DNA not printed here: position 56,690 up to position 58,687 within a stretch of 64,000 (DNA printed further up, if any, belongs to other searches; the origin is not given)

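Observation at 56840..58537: CoA-disulfide-reductase/rhodanese fusion directly downstream of dsrMKJOP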

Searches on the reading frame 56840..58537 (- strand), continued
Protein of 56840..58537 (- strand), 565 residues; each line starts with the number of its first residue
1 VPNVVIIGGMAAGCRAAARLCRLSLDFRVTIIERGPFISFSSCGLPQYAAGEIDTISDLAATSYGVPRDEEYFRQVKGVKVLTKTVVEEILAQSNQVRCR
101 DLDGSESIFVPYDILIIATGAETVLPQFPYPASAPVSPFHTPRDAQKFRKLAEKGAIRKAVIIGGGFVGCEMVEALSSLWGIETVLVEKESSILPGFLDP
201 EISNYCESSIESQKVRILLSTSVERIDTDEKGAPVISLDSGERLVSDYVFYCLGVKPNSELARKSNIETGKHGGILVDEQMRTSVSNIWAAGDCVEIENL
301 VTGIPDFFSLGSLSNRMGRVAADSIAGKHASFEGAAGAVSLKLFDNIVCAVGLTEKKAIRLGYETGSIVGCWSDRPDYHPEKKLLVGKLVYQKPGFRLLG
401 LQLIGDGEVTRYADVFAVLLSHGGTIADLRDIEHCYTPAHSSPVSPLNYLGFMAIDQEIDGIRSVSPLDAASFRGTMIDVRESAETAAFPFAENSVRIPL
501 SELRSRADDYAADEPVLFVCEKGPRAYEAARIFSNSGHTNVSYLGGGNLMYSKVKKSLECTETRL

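Call 51: search_solved_structures(query=window:56840-58537:-, show_alignments=5, max_evalue=1e-60)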
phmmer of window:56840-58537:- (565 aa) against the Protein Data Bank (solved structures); distinct sequences matched with E-value up to 1e-60: 8.
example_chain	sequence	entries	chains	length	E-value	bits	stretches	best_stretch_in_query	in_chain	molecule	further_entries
6pfz_D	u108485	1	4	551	1.4e-96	327.3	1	3-548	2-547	NADH oxidase (NoxA-3)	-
3iwa_A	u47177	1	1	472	8.6e-86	291.7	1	3-454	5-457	FAD-dependent pyridine nucleotide-disulphide oxidoreductase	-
3icr_A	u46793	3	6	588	1.2e-77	264.8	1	3-554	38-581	Coenzyme A-Disulfide Reductase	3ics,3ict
8a56_A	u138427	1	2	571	3.6e-73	250.1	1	2-556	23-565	Coenzyme A-persulfide reductase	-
3nta_A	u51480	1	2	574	1.9e-67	231.2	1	2-547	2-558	FAD-dependent pyridine nucleotide-disulphide oxidoreductase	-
4ocg_A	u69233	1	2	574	2.6e-66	227.5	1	2-547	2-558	FAD-dependent pyridine nucleotide-disulphide oxidoreductase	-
3ntd_A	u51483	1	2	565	5.6e-66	226.3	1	2-546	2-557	FAD-dependent pyridine nucleotide-disulphide oxidoreductase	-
3nt6_A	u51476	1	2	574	1.2e-64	222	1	2-547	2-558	FAD-dependent pyridine nucleotide-disulphide oxidoreductase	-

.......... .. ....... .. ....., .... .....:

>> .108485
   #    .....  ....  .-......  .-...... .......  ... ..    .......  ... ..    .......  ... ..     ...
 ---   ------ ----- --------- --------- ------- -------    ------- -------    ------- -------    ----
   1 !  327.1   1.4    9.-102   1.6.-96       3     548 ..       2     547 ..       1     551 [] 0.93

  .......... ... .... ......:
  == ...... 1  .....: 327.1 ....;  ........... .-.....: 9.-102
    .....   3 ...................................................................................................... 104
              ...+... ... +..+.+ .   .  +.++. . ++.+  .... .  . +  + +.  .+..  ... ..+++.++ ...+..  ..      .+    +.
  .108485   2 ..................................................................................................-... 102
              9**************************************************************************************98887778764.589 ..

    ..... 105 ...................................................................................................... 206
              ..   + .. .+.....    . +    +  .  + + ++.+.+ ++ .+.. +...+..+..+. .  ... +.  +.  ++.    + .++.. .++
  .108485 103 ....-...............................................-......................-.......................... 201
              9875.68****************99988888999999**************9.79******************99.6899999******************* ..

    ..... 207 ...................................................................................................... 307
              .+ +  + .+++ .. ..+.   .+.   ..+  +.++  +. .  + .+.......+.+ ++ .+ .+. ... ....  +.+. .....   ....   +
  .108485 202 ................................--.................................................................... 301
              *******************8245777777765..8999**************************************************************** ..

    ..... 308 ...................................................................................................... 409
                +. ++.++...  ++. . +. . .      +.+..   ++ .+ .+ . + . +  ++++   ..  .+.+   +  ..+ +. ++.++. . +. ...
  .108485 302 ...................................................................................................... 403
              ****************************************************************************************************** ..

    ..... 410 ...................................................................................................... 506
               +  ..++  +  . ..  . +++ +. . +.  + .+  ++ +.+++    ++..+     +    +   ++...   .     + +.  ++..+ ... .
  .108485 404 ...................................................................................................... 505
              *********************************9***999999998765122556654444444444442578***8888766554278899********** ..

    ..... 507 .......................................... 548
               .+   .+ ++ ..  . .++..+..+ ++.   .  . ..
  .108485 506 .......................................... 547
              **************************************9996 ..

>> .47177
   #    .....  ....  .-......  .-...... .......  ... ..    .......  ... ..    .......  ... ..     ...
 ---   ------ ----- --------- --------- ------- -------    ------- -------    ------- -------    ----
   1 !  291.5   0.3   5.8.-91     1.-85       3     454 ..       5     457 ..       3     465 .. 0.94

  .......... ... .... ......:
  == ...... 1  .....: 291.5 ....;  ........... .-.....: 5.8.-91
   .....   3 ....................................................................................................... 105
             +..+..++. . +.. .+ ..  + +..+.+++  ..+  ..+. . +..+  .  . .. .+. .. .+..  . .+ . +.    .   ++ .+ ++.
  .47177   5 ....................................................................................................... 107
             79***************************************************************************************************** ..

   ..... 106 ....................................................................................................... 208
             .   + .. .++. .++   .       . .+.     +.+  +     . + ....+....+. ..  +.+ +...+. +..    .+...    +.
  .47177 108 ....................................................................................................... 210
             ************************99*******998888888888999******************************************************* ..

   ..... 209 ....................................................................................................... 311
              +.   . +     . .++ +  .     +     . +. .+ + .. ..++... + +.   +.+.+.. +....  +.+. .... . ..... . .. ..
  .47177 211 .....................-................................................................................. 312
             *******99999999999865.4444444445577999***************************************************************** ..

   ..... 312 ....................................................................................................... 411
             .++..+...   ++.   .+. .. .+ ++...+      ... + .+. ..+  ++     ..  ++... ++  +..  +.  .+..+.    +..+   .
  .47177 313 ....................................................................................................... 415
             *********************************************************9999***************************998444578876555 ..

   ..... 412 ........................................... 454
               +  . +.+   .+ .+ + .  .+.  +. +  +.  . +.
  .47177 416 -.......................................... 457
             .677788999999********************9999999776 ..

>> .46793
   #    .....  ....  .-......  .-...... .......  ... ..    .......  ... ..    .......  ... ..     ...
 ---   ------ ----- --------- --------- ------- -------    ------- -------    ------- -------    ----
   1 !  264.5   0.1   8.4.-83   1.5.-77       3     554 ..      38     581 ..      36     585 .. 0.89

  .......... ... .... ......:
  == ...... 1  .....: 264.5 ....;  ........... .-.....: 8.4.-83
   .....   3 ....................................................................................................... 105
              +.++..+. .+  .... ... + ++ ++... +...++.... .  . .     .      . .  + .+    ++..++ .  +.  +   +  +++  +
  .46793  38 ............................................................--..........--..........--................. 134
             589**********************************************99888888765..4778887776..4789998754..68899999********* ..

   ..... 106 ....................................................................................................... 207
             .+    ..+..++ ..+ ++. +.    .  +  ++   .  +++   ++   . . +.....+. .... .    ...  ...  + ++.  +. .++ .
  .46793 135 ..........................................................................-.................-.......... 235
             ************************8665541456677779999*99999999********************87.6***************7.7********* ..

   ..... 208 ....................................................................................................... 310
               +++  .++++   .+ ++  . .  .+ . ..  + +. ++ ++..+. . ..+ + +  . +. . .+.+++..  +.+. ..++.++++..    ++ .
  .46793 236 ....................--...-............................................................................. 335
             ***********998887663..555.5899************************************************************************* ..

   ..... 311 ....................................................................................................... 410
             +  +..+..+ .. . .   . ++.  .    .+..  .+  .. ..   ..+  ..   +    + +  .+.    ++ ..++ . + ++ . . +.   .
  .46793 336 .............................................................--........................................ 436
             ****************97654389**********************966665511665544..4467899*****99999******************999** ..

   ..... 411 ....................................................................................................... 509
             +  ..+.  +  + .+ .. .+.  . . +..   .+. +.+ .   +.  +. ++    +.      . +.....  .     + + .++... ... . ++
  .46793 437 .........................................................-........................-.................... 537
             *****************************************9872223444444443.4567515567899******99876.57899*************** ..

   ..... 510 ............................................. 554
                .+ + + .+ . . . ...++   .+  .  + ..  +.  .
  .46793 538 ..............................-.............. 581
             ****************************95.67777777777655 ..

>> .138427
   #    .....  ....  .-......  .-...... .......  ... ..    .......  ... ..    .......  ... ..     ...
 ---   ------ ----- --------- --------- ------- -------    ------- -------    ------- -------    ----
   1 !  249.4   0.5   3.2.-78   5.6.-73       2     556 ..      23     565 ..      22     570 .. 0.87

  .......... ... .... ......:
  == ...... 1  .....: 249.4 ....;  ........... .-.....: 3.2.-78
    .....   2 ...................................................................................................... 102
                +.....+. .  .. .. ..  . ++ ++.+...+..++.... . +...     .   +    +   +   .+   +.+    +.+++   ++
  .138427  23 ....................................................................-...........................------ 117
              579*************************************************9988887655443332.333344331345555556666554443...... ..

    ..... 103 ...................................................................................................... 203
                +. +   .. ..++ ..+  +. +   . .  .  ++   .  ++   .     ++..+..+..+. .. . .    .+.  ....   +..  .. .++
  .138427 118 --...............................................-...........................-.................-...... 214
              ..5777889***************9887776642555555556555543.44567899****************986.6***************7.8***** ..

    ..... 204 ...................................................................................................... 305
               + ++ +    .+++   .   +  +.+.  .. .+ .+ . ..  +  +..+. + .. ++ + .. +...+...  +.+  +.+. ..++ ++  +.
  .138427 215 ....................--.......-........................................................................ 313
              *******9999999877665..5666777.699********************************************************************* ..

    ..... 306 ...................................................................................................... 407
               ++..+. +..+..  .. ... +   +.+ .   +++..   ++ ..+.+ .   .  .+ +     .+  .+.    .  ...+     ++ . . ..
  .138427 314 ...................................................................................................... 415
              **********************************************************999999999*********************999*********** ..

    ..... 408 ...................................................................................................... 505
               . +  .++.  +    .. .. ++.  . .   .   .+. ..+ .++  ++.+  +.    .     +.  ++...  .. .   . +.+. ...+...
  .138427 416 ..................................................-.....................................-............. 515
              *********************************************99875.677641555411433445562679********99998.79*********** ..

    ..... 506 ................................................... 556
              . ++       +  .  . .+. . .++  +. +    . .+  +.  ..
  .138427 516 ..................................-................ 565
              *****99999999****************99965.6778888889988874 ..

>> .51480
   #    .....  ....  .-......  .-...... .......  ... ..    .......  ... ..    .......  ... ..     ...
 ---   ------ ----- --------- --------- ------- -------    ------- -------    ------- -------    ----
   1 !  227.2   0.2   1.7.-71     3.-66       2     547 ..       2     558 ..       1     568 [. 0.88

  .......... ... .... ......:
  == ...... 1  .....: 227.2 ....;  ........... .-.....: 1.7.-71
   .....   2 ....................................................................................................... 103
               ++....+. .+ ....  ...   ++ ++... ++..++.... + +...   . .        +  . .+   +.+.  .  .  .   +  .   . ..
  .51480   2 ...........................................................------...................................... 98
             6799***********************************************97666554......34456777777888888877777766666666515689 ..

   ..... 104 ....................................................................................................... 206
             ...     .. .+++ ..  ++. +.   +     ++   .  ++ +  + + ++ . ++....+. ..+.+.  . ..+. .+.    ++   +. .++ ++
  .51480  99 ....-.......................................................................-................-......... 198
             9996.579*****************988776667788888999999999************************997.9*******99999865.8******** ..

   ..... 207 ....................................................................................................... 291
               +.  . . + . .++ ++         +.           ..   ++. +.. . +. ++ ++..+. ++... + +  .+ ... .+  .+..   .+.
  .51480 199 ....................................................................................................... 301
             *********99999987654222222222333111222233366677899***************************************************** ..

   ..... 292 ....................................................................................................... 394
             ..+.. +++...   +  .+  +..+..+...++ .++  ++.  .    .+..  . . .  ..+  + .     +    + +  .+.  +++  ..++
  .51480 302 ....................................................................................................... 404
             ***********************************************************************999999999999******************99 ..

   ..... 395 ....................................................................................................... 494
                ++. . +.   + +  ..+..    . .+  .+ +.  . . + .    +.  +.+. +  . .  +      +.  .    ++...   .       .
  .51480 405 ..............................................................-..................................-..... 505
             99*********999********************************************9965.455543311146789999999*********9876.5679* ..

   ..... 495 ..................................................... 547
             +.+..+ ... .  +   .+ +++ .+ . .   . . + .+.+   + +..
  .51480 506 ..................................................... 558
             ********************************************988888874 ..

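Call 52: fold_search(model_id=the predicted structure, library=pdb)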
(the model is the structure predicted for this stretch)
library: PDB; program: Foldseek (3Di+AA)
matches with E <= 10: 1814; with E <= 0.001: 797
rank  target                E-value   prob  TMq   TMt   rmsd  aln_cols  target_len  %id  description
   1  6pfz_A                7.7e-60  1.00  0.90  0.94   2.3       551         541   34  Structure of a NAD-Dependent Persulfide Reductase from A. fulgidus (released 2020-07-01)
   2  3icr_B                1.1e-59  1.00  0.90  0.92   2.4       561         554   30  Crystal structure of oxidized Bacillus anthracis CoADR-RHD (released 2009-11-17)
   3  8a56_A                2.5e-59  1.00  0.89  0.93   2.4       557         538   31  Coenzyme A-persulfide reductase (CoAPR) from Enterococcus faecalis (released 2022-09-14)
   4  3ict_B                6.9e-59  1.00  0.90  0.91   2.5       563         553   30  Crystal structure of reduced Bacillus anthracis CoADR-RHD (released 2009-11-17)
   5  3ict_A                1.0e-58  1.00  0.90  0.91   2.5       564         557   30  Crystal structure of reduced Bacillus anthracis CoADR-RHD (released 2009-11-17)
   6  8a56_B                1.5e-58  1.00  0.89  0.93   2.4       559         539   31  Coenzyme A-persulfide reductase (CoAPR) from Enterococcus faecalis (released 2022-09-14)
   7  3icr_A                3.2e-58  1.00  0.90  0.91   2.5       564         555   30  Crystal structure of oxidized Bacillus anthracis CoADR-RHD (released 2009-11-17)
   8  6pfz_D                7.8e-58  1.00  0.89  0.94   2.3       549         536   33  Structure of a NAD-Dependent Persulfide Reductase from A. fulgidus (released 2020-07-01)
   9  6pfz_C                1.5e-57  1.00  0.90  0.95   2.2       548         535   33  Structure of a NAD-Dependent Persulfide Reductase from A. fulgidus (released 2020-07-01)
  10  3nt6_A                2.5e-57  1.00  0.91  0.91   2.5       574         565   28  Structure of the Shewanella loihica PV-4 NADH-dependent persulfide reductase C43S/C531S Double Mutant (released 2010-12-08)
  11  4ocg_A                3.4e-57  1.00  0.90  0.90   2.6       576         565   28  Structure of the Shewanella loihica PV-4 NADH-dependent persulfide reductase F161A Mutant (released 2014-08-20)
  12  3ntd_A                4.1e-57  1.00  0.91  0.91   2.5       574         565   28  Structure of the Shewanella loihica PV-4 NADH-dependent persulfide reductase C531S Mutant (released 2010-12-08)
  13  6pfz_B                4.3e-57  1.00  0.91  0.95   2.2       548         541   34  Structure of a NAD-Dependent Persulfide Reductase from A. fulgidus (released 2020-07-01)
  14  3nta_A                2.1e-56  1.00  0.90  0.90   2.8       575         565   28  Structure of the Shewanella loihica PV-4 NADH-dependent persulfide reductase (released 2010-12-08)
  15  5vn0_A                3.2e-46  1.00  0.76  0.95   2.2       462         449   24  Water-forming NADH oxidase from Lactobacillus brevis (LbNOX) bound to NADH. (released 2017-08-02)
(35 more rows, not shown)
